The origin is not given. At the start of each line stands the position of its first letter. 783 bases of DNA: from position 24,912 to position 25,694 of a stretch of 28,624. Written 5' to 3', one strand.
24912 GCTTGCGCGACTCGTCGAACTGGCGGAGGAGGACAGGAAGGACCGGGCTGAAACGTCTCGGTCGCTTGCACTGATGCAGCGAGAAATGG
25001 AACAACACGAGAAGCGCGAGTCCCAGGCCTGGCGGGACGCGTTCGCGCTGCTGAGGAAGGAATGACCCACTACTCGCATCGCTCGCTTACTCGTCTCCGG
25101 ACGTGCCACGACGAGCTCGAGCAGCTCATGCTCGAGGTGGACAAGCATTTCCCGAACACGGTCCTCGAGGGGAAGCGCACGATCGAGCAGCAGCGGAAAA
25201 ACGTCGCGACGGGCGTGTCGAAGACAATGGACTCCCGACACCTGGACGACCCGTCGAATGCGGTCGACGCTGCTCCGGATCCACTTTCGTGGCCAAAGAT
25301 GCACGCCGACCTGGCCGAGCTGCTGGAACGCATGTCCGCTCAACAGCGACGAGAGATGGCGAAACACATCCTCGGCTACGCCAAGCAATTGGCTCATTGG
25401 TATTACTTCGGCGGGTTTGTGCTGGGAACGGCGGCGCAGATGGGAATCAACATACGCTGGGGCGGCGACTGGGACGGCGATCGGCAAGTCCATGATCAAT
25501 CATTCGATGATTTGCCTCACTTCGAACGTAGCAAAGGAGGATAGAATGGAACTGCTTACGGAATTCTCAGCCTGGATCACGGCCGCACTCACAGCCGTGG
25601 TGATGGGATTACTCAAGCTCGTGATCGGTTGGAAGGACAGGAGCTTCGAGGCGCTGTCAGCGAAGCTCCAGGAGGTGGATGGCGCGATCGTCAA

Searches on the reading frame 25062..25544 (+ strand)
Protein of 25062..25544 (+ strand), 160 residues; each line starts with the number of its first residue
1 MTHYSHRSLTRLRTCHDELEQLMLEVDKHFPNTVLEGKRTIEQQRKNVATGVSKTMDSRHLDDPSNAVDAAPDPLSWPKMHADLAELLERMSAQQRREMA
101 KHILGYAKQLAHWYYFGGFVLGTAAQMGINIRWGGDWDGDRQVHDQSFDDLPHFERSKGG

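Call 47: search_protein_families(library=phrogs, proteins=[window:25062-25544:+], max_evalue=0.01)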
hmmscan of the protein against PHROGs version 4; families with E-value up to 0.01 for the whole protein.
window:25062-25544:+ (160 aa): 5 families
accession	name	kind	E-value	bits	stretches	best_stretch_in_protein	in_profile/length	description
phrog_465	-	lysis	2.1e-30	107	1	2-158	43-167/292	endolysin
phrog_5115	-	moron, auxiliary metabolic gene and host takeover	1.4e-06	28.8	1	33-62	39-68/283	ferredoxin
phrog_6523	-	lysis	4.9e-05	24.2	0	123-156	104-129/255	endolysin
phrog_1768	-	lysis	0.00013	20.8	1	14-103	935-1020/1577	endolysin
phrog_2649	-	lysis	0.0038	18.1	0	17-70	19-70/261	endolysin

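Call 48: search_protein_families(library=pfam, proteins=[window:25062-25544:+], max_evalue=0.01)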
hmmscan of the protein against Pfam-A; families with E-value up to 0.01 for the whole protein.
window:25062-25544:+ (160 aa): 0 families
